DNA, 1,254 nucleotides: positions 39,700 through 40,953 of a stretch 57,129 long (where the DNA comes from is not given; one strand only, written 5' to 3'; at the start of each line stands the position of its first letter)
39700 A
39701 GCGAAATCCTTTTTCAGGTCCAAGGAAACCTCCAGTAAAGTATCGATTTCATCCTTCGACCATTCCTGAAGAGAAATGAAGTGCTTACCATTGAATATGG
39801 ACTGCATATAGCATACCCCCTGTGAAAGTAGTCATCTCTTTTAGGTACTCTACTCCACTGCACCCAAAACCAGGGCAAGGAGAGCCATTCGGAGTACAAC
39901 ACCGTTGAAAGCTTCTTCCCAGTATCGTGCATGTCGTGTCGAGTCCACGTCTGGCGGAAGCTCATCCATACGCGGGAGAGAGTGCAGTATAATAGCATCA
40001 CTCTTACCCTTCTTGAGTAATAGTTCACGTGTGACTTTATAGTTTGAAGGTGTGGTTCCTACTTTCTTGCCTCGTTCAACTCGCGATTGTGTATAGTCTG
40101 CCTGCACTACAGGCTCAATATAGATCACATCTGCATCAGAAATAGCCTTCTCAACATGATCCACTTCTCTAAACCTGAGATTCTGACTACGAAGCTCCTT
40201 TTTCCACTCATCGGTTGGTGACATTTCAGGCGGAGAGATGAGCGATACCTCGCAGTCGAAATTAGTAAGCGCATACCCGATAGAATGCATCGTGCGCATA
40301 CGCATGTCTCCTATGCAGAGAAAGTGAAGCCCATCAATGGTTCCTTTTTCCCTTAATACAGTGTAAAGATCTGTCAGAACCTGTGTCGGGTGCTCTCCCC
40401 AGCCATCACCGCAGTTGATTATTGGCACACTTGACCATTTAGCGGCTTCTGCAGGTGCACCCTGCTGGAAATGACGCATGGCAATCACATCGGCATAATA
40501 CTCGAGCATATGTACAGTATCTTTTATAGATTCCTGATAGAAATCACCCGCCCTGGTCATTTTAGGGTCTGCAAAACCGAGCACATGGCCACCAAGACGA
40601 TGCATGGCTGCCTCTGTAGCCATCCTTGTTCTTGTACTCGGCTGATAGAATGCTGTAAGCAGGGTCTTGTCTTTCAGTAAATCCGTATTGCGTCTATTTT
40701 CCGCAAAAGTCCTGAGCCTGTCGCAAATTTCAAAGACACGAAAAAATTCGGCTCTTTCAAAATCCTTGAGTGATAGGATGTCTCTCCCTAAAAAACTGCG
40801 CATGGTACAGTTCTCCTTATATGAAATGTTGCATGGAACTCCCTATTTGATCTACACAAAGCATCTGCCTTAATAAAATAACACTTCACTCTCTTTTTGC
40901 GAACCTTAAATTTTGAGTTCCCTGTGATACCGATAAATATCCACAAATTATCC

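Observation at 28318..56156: A 28-kb purine/urate-type catabolic supercluster that keeps the ygfK-ssnA-ygeW markers but has non-canonical membership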

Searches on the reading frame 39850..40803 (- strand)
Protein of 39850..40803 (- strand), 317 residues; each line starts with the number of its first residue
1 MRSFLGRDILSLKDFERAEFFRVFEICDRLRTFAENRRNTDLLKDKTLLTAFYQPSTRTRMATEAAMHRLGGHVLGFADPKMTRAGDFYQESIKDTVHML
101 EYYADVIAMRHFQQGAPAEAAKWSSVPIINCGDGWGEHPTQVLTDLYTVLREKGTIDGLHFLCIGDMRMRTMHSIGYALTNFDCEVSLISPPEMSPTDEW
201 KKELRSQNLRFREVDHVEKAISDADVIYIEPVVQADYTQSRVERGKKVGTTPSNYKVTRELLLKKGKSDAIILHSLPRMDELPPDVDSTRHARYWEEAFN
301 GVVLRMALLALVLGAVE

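Call 3: search_protein_families(library=ncbifam, proteins=[window:39850-40803:-], max_evalue=0.00001)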
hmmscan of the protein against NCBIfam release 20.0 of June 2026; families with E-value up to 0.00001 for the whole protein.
window:39850-40803:- (317 aa): 17 families
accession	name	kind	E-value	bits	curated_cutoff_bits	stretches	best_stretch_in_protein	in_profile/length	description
TIGR00670.1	asp_carb_tr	equivalog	5.5e-74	249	236.95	1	7-313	1-303/304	aspartate carbamoyltransferase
NF002032.1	PRK00856.1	equivalog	1.7e-65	221.1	263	1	7-312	1-296/297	aspartate carbamoyltransferase catalytic subunit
NF006046.0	PRK08192.1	equivalog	6.1e-56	190.1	512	1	1-315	1-319/339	aspartate carbamoyltransferase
NF008853.0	PRK11891.1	equivalog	7.3e-50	169.8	560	1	8-315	90-400/430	aspartate carbamoyltransferase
NF001986.0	PRK00779.1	subfamily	4.9e-48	163.8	306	1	6-314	5-305/307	ornithine carbamoyltransferase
TIGR00658.1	orni_carb_tr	equivalog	5.1e-45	153.9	280.85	1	7-313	1-303/304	ornithine carbamoyltransferase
TIGR04384.1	putr_carbamoyl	exception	6.2e-36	124.2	500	1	9-312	2-306/330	putrescine carbamoyltransferase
NF003286.0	PRK04284.1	subfamily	8.9e-31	107.2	515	1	5-282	5-280/332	ornithine carbamoyltransferase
NF002470.0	PRK01713.1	equivalog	9e-22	77.9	545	1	7-295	8-294/334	ornithine carbamoyltransferase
NF010387.0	PRK13814.1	equivalog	3.3e-21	75.5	660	1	39-313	39-303/310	aspartate carbamoyltransferase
NF011380.0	PRK14805.1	equivalog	8.2e-21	74.3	421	1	8-312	3-299/302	ornithine carbamoyltransferase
NF009916.0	PRK13376.1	equivalog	2.8e-19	69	800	1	2-317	3-337/525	bifunctional aspartate carbamoyltransferase catalytic subunit/aspartate carbamoyltransferase regulatory subunit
NF009213.0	PRK12562.1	subfamily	3.1e-16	59.7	559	1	2-279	2-278/334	ornithine carbamoyltransferase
NF003384.0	PRK04523.1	equivalog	8.3e-15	54.7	288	1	9-312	6-332/336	N-acetylornithine carbamoyltransferase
NF005538.0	PRK07200.1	equivalog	1.3e-09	37.5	453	1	8-111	23-123/396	knotted carbamoyltransferase YgeW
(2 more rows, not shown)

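Call 28: search_protein_families(library=pfam, proteins=[window:39850-40803:-], max_evalue=0.01)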
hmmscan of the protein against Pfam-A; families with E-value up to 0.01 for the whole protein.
window:39850-40803:- (317 aa): 2 families
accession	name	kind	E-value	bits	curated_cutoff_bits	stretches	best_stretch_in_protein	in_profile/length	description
PF02729.26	OTCace_N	-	3.1e-42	144.6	29.9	1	7-149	1-146/148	Aspartate/ornithine carbamoyltransferase, carbamoyl-P binding domain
PF00185.30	OTCace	-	3e-25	89.5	29.4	1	158-311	2-156/157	Aspartate/ornithine carbamoyltransferase, Asp/Orn binding domain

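Call 43: find_related_loci(query=window:39850-40803:-, collection=metagenome_contigs, flank=10000)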
Query window:39850-40803:- (317 aa) in metagenome_contigs; peptide patterns used: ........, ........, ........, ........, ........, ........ (x = any residue, [..] = any of these).
600 stretches matched a pattern (row limit reached: there are more); 535 encode a relative of the query (tblastn E <= 1e-3); the best 80 are kept; 80 distinct loci.
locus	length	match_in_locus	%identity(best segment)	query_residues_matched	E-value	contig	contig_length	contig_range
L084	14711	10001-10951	88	1-317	0e+0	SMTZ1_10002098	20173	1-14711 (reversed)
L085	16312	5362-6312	88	1-317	0e+0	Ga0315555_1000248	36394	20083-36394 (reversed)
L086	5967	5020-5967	89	1-316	0e+0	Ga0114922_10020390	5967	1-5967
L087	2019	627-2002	87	1-317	0e+0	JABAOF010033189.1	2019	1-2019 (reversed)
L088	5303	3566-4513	88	1-316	0e+0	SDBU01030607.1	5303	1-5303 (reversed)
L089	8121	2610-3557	85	1-316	0e+0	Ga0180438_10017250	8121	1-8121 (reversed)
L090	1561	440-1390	80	1-317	0e+0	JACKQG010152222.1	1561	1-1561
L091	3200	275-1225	79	1-317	0e+0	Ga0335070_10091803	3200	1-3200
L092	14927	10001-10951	79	1-317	2e-174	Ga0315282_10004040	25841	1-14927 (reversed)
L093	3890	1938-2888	78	1-317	1e-180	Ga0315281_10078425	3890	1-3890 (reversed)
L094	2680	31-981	78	1-317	0e+0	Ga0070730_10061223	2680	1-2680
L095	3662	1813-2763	78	1-317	6e-180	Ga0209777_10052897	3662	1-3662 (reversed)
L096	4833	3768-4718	79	1-317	3e-176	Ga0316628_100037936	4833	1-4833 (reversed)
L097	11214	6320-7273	77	1-317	2e-171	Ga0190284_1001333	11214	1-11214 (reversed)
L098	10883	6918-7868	79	1-317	2e-171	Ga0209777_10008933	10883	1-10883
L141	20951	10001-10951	77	1-317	5e-168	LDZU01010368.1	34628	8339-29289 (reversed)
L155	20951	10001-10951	76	1-317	3e-167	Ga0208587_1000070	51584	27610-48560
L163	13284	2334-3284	76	1-317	8e-167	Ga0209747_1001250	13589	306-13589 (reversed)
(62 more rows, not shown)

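Call 47: search_protein_families(library=pfam, proteins=[L141:9236-9982:+, L141:13130-14356:+, L141:19213-20181:+, L141:6829-7743:+, L141:5438-6760:-, L085:3787-5142:+, L141:7815-9233:+, L141:17953-19203:+, L155:8616-9914:+, L155:16989-18242:+], max_evalue=0.001)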
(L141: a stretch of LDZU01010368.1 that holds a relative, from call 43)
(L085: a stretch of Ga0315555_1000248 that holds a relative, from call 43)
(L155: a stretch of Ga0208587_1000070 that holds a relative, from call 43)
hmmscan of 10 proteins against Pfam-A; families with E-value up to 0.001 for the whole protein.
L141:9236-9982:+ (248 aa): 3 families
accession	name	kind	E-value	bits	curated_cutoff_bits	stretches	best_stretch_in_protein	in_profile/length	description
PF07702.18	UTRA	-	2.4e-16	60.3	23.8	1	108-230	13-135/141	UTRA domain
PF00392.27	GntR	-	4.1e-14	52.4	27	1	28-73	19-64/64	Bacterial regulatory proteins, gntR family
PF13545.12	HTH_Crp_2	-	0.00022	21.5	27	0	39-67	28-56/70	Crp-like helix-turn-helix domain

L141:13130-14356:+ (408 aa): 1 family
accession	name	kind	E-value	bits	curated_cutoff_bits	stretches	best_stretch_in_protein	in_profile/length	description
PF02608.20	Bmp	-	8.3e-11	41.9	24.1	1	43-307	5-243/301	ABC transporter substrate-binding protein PnrA-like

L141:19213-20181:+ (322 aa): 2 families
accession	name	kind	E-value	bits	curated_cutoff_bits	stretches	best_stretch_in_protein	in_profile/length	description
PF00535.33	Glycos_transf_2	-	2.8e-34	118.9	23.3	1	12-173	1-165/168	Glycosyl transferase family 2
PF13506.12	Glyco_transf_21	-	2.5e-05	24.3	21.7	1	84-179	22-121/174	Glycosyl transferase family 21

L141:6829-7743:+ (304 aa): 2 families
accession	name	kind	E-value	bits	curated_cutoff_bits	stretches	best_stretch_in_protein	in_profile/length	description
PF02882.25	THF_DHG_CYH_C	-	1.8e-71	239.1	27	1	137-301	1-157/160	Tetrahydrofolate dehydrogenase/cyclohydrolase, NAD(P)-binding domain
PF00763.28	THF_DHG_CYH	-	2.3e-43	147.6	32.8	1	19-134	1-115/115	Tetrahydrofolate dehydrogenase/cyclohydrolase, catalytic domain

L141:5438-6760:- (440 aa): 4 families
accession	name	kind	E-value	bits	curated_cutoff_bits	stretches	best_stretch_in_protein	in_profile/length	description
PF03721.20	UDPG_MGDP_dh_N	-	2.1e-66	223.5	27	1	3-183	2-184/187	UDP-glucose/GDP-mannose dehydrogenase family, NAD binding domain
PF00984.24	UDPG_MGDP_dh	-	2.8e-39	133.6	25.4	1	200-292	1-93/94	UDP-glucose/GDP-mannose dehydrogenase family, central domain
PF03720.21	UDPG_MGDP_dh_C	-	6.8e-36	123.2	30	1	316-416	1-102/103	UDP-glucose/GDP-mannose dehydrogenase family, UDP binding domain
PF02737.24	3HCDH_N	-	0.00064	20.1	22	0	4-82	2-83/180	3-hydroxyacyl-CoA dehydrogenase, NAD binding domain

L085:3787-5142:+ (451 aa): 2 families
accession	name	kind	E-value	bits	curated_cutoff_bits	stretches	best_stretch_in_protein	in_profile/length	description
PF01979.26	Amidohydro_1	-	4.5e-30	105.5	25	1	52-429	1-345/345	Amidohydrolase family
PF07969.17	Amidohydro_3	-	1.2e-20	74.9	29.7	2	152-430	250-472/472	Amidohydrolase family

L141:7815-9233:+ (472 aa): 2 families
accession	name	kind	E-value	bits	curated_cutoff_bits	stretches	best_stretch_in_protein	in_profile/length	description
PF01979.26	Amidohydro_1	-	3.4e-58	198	25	1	68-443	1-344/345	Amidohydrolase family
PF07969.17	Amidohydro_3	-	8.3e-12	45.8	29.7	1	111-411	153-447/472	Amidohydrolase family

L141:17953-19203:+ (416 aa): 1 family
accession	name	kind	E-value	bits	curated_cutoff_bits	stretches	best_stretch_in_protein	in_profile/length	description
PF00291.31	PALP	-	4.5e-75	253.2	35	1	79-383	4-295/295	Pyridoxal-phosphate dependent enzyme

L155:8616-9914:+ (432 aa): 1 family
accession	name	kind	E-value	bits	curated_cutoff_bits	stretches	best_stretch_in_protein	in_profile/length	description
PF00291.31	PALP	-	3.5e-56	191.1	35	1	70-387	3-286/295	Pyridoxal-phosphate dependent enzyme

L155:16989-18242:+ (417 aa): 2 families
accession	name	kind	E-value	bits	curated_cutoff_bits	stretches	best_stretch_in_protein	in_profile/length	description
PF13635.12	DUF4143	-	6.8e-30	104.4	28.1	1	206-365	2-159/160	Domain of unknown function (DUF4143)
PF13173.12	AAA_14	-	5.3e-15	56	27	1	24-135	4-128/129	AAA domain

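Call 48: find_homologous_proteins(query=L085:3787-5142:+, max_evalue=1e-30)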
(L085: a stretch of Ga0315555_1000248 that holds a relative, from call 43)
Query L085:3787-5142:+ (451 aa): 1590 proteins with E <= 1e-30 among 8000 candidates; the best 120 are listed.
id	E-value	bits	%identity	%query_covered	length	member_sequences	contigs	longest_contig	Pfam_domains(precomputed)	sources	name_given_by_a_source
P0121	1.7e-274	929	90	100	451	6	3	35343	PF07969.18,PF01979.27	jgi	-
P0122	9.0e-260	880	86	100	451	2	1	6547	PF07969.18,PF01979.27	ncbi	-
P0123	2.1e-236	803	78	99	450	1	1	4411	PF07969.18,PF01979.27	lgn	-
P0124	6.5e-234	795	77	99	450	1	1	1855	PF07969.18,PF01979.27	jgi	jgi:allantoinase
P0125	8.9e-201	686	65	99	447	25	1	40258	PF07969.18,PF01979.27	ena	-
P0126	3.4e-199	681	65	99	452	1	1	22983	PF07969.18,PF12890.14,PF01979.27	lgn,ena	-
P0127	3.9e-198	677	65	99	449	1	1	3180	PF07969.18,PF01979.27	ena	-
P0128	3.0e-197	674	65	99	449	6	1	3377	PF07969.18,PF12890.14,PF01979.27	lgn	-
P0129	4.2e-197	674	65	99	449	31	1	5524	PF07969.18,PF01979.27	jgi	jgi:allantoinase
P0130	4.1e-196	670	65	98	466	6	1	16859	PF07969.18,PF12890.14,PF01979.27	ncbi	-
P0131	5.5e-196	670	66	98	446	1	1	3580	PF07969.18,PF12890.14,PF01979.27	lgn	-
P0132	2.2e-195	668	64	99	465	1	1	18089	PF07969.18,PF12890.14,PF01979.27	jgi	jgi:allantoinase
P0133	7.3e-195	666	65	99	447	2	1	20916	PF07969.18,PF12890.14,PF01979.27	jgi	jgi:allantoinase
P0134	1.2e-194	666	64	99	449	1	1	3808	PF07969.18,PF01979.27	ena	-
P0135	1.0e-193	663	65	100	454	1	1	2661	PF07969.18,PF01979.27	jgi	jgi:allantoinase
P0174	3.4e-183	628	63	98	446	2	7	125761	PF07969.18,PF12890.14,PF01979.27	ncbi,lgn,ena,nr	ncbi:MAG: dihydroorotase family protein [Anaerolineae bacterium]|nr:dihydroorotase family protein [A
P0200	8.8e-179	613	62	99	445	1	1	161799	PF07969.18,PF01979.27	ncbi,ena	-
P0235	1.2e-171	590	60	100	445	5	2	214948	PF07969.18,PF12890.14,PF01979.27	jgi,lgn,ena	-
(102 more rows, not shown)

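Call 67: search_protein_families(library=ncbifam, proteins=[L141:7815-9233:+, L085:3787-5142:+, L141:17953-19203:+, L155:8616-9914:+, L141:11008-11988:+], max_evalue=1e-20)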
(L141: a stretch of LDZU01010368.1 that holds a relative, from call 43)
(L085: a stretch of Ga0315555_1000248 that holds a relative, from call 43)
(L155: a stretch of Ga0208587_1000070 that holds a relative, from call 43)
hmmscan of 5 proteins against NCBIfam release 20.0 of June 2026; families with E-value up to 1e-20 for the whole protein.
L141:7815-9233:+ (472 aa): 20 families
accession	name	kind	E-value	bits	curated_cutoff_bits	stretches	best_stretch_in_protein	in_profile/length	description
NF006055.0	PRK08203.1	equivalog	7.5e-199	661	532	1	12-471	3-452/455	8-oxoguanine deaminase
NF009059.0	PRK12393.1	equivalog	2.4e-111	372.7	543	1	11-470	3-456/460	amidohydrolase family protein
NF005557.0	PRK07228.1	equivalog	1.1e-91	307.7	522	1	15-470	3-438/445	5'-deoxyadenosine deaminase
NF006549.0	PRK09045.1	equivalog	1.5e-79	267.7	540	1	21-468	15-438/444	TRZ/ATZ family hydrolase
NF004701.0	PRK06038.1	equivalog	1e-77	261.7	609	1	11-470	2-427/432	N-ethylammeline chlorohydrolase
NF006252.0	PRK08393.1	equivalog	2.4e-64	217.9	617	1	29-465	14-419/424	N-ethylammeline chlorohydrolase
NF012037.0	PRK15493.1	equivalog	4.7e-61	206.9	779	1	21-455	8-419/435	bifunctional S-methyl-5'-thioadenosine deaminase/S-adenosylhomocysteine deaminase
NF006056.0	PRK08204.1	subfamily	6.2e-61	206.5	391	1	13-471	3-442/449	hypothetical protein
NF005211.0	PRK06687.1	equivalog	2.2e-60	204.6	703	1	22-454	8-418/419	TRZ/ATZ family protein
TIGR02967.1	guan_deamin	equivalog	5.6e-53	180.4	375.4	1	33-411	4-363/401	guanine deaminase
NF006679.0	PRK09228.1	subfamily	3.3e-51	174.4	351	1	25-412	21-389/433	guanine deaminase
NF004995.0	PRK06380.1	subfamily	1e-48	166.4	567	1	15-459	3-413/418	metal-dependent hydrolase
NF005540.0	PRK07203.1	equivalog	1.2e-46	159.3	444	1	15-469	2-438/444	putative aminohydrolase SsnA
NF006681.0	PRK09229.1-2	equivalog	1.4e-46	159.1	362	1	37-459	23-440/451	formimidoylglutamate deiminase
NF004801.0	PRK06151.1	subfamily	1.8e-44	152.4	416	1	21-466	10-459/491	chlorohydrolase family protein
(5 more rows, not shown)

L085:3787-5142:+ (451 aa): 29 families (the best 25 are shown)
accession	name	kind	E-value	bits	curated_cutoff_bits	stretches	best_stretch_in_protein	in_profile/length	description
NF004839.0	PRK06189.1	equivalog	4.1e-105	352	631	1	1-434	5-435/451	allantoinase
TIGR03178.1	allantoinase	equivalog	4.9e-103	345.3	357.85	1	1-439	2-433/441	allantoinase AllB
NF002668.0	PRK02382.1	equivalog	1.3e-96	324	452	1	14-445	13-425/436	dihydroorotase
TIGR00857.1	pyrC_multi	subfamily_domain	3.9e-88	296.2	279.05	1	16-432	3-411/412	dihydroorotase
NF058539.1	ergo_uti2_ErtD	equivalog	5.3e-80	269.5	650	1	13-447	13-446/449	hydantoin-5-propionate amidohydrolase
NF005751.0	PRK07575.1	equivalog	5.3e-78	262.4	529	1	2-434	6-424/440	dihydroorotase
NF005960.0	PRK08044.1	equivalog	2.1e-76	257.5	688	1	2-440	6-443/453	allantoinase AllB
NF006559.0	PRK09060.1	equivalog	4.7e-75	252.6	482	1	2-445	8-435/444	dihydroorotase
TIGR02033.1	D-hydantoinase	equivalog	1.2e-74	251.9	393.25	1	2-448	2-454/454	dihydropyrimidinase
NF058538.1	ergo_util_ErtD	equivalog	1.4e-71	241.7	600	1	21-446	21-444/446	hydantoin-5-propionate amidohydrolase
NF006688.0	PRK09236.1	equivalog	1.5e-69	235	535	1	8-434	9-430/444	dihydroorotase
NF009941.0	PRK13404.1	subfamily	3.6e-69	233.6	647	1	2-450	7-463/478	dihydropyrimidinase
NF003271.0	PRK04250.1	equivalog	5.1e-61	206.5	405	1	6-435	8-393/407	dihydroorotase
NF006844.0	PRK09357.2-5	equivalog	1.3e-58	199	701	1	17-432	20-422/422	dihydroorotase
NF006837.0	PRK09357.1-2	equivalog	5.4e-56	190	575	1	2-434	4-426/428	dihydroorotase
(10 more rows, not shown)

L141:17953-19203:+ (416 aa): 18 families
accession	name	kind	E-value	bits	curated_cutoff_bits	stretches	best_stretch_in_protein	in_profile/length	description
NF006050.0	PRK08197.1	equivalog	3.3e-74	250.1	303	1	5-395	7-391/406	threonine synthase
NF004170.0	PRK05638.1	equivalog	1.3e-57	195.3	421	1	8-388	3-358/442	threonine synthase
TIGR00260.1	thrC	equivalog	7.2e-56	189.8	167.1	1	58-388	1-338/340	threonine synthase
NF006205.0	PRK08329.1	equivalog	4e-48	164.2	358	1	8-387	3-345/347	threonine synthase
NF005035.0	PRK06450.1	equivalog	3.1e-44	151.2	301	1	98-387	65-336/338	threonine synthase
NF004996.0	PRK06381.1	equivalog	3.7e-42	144.5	266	1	81-384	14-317/319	threonine synthase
TIGR01127.1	ilvA_1Cterm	equivalog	5.9e-31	107.8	378.75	1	83-378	1-281/380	threonine ammonia-lyase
NF006094.0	PRK08246.1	subfamily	7e-31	107.8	331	1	82-363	23-283/310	serine/threonine dehydratase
NF006390.0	PRK08639.1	equivalog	2.4e-30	105.8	421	1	80-390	23-318/418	threonine ammonia-lyase IlvA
TIGR01124.1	ilvA_2Cterm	equivalog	7.3e-27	94.1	411.3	1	82-371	17-292/499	threonine ammonia-lyase, biosynthetic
NF006674.0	PRK09224.1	subfamily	4.2e-25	88.4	577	1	83-372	26-301/508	threonine ammonia-lyase IlvA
NF005292.0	PRK06815.1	equivalog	4.4e-24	85.1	371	1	79-368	18-293/320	threonine/serine dehydratase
TIGR02079.1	THD1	equivalog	1.1e-23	83.7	440.55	1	81-390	15-310/410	threonine ammonia-lyase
NF006389.0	PRK08638.1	equivalog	1.8e-23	83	453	1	82-385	27-314/333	bifunctional threonine ammonia-lyase/L-serine ammonia-lyase TdcB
NF005600.0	PRK07334.1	equivalog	3.6e-23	81.8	496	1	80-366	26-295/408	threonine ammonia-lyase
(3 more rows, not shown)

L155:8616-9914:+ (432 aa): 5 families
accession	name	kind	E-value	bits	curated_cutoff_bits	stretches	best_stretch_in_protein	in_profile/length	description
NF006058.0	PRK08206.1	equivalog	1.2e-115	386.3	276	1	60-424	30-400/402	diaminopropionate ammonia-lyase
TIGR03528.1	2_3_DAP_am_ly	equivalog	3.4e-94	315.7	532.25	1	61-417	28-393/396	diaminopropionate ammonia-lyase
TIGR01747.1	diampropi_NH3ly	subfamily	1e-90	304.3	274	1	60-417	8-374/376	diaminopropionate ammonia-lyase family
NF005292.0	PRK06815.1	equivalog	3.2e-21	75.7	371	0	149-374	73-286/320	threonine/serine dehydratase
TIGR01127.1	ilvA_1Cterm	equivalog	3.8e-21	75.5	378.75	1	149-378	52-268/380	threonine ammonia-lyase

L141:11008-11988:+ (326 aa): 15 families
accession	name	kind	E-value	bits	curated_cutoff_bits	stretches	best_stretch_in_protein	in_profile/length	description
NF001986.0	PRK00779.1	subfamily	1.1e-75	254.6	306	1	5-325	3-304/307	ornithine carbamoyltransferase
NF003384.0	PRK04523.1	equivalog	2.5e-75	253.6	288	1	10-323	6-331/336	N-acetylornithine carbamoyltransferase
TIGR00658.1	orni_carb_tr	equivalog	3.9e-73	246.3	280.85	1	8-325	1-303/304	ornithine carbamoyltransferase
TIGR04384.1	putr_carbamoyl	exception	1.1e-59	202.2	500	1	10-323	2-305/330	putrescine carbamoyltransferase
NF005538.0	PRK07200.1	equivalog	1.7e-59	201.9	453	1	3-309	17-360/396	knotted carbamoyltransferase YgeW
TIGR03316.1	ygeW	equivalog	3.4e-57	194.1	500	1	4-317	15-357/391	knotted carbamoyltransferase YgeW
NF003286.0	PRK04284.1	subfamily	7.1e-51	173.3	515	1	3-326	2-331/332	ornithine carbamoyltransferase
NF011380.0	PRK14805.1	equivalog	3.9e-49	167.3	421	1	9-323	3-298/302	ornithine carbamoyltransferase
NF002032.1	PRK00856.1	equivalog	4.8e-38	131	263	1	9-324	2-296/297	aspartate carbamoyltransferase catalytic subunit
TIGR00670.1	asp_carb_tr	equivalog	4.3e-37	127.9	236.95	1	9-325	2-303/304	aspartate carbamoyltransferase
NF011379.0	PRK14804.1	equivalog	3.4e-36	124.9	373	1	9-321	8-305/311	ornithine carbamoyltransferase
NF009213.0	PRK12562.1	subfamily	4.4e-36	124.9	559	1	7-288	6-277/334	ornithine carbamoyltransferase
NF002470.0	PRK01713.1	equivalog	2.2e-35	122.7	545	1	1-322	1-330/334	ornithine carbamoyltransferase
NF008853.0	PRK11891.1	equivalog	4.6e-25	88.1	560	1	15-326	96-399/430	aspartate carbamoyltransferase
NF006046.0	PRK08192.1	equivalog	4.8e-23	81.9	512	1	5-326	4-318/339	aspartate carbamoyltransferase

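Call 73: search_solved_structures(query=window:39850-40803:-, max_evalue=1e-30)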
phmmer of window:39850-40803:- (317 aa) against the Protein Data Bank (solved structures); distinct sequences matched with E-value up to 1e-30: 39.
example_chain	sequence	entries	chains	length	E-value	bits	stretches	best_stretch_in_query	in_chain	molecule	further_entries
1ml4_A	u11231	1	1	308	1e-71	244.9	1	4-316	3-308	Aspartate Transcarbamoylase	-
2rgw_A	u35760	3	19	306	4.5e-62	213.2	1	8-311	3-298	Aspartate carbamoyltransferase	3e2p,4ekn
5g1n_A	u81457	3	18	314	6.3e-58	199.6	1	2-314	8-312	CAD PROTEIN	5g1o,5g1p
6yw9_A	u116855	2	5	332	7.6e-58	199.3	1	7-313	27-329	PYRB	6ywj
6ypo_A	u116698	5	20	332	1.4e-57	198.5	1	7-313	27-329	PYRB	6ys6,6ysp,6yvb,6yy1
2be7_A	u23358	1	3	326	1.3e-53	185.4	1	7-314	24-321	Aspartate Carbamoyltransferase Catalytic Chain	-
1d09_A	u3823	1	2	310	1.6e-52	181.9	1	7-314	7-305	ASPARTATE CARBAMOYLTRANSFERASE CATALYTIC CHAIN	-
3mpu_A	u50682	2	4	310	2.4e-52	181.3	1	7-314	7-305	Aspartate carbamoyltransferase catalytic chain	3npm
4e2f_I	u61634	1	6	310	3.1e-52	180.9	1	7-314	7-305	Aspartate carbamoyltransferase catalytic chain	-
9atc_A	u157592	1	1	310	4e-52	180.6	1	7-314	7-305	ASPARTATE TRANSCARBAMOYLASE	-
6kj7_A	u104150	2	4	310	4.2e-52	180.5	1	7-314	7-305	Aspartate carbamoyltransferase catalytic subunit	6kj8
1at1_A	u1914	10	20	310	4.2e-52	180.5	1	7-314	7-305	ASPARTATE CARBAMOYLTRANSFERASE, CATALYTIC CHAIN | ASPARTATE TRANSCARBAMOYLASE | ASPARTATE CARBAMOYLTRANSFERASE (R STATE), CATALYTIC CHAIN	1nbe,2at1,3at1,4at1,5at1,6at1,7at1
1ekx_A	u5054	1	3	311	4.7e-52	180.3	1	7-314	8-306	ASPARTATE TRANSCARBAMOYLASE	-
1q95_A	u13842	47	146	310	4.8e-52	180.3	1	7-314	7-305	Aspartate carbamoyltransferase catalytic chain | PROTEIN (ASPARTATE CARBAMOYLTRANSFERASE) | Aspartate carbamoyltransferase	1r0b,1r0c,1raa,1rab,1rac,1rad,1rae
1sku_A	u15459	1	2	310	5e-52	180.2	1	7-314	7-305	Aspartate carbamoyltransferase catalytic chain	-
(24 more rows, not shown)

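Call 77: find_encoding_contigs(protein=P0200, flank=10000, max_places=1)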
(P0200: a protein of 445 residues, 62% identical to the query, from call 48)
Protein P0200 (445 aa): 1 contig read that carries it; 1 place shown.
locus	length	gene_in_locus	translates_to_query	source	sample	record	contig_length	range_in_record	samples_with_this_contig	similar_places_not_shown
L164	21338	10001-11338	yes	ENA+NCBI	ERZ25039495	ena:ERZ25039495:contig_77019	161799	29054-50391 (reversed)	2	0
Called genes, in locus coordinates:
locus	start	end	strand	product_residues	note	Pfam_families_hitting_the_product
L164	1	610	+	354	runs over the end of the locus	PF00437:T2SSE, PF13555:AAA_29 (faint)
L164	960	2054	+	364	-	PF04015:DUF362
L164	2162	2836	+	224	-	PF01168:Ala_racemase_N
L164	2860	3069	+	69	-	PF20095:DUF6485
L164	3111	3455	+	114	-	PF00226:DnaJ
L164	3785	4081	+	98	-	-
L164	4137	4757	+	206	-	PF01300:Sua5_yciO_yrdC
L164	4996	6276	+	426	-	PF00464:SHMT, PF00155:Aminotran_1_2 (weak)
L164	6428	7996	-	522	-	PF13623:SurA_N_2, PF13624:SurA_N_3, PF13145:Rotamase_2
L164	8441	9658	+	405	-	PF02638:GHL10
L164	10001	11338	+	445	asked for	PF01979:Amidohydro_1, PF07969:Amidohydro_3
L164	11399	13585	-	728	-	PF06739:SBBP (weak), PF01839:FG-GAP (faint)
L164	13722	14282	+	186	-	PF14385:DUF4416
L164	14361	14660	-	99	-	PF03319:EutN_CcmL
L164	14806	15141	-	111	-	PF03319:EutN_CcmL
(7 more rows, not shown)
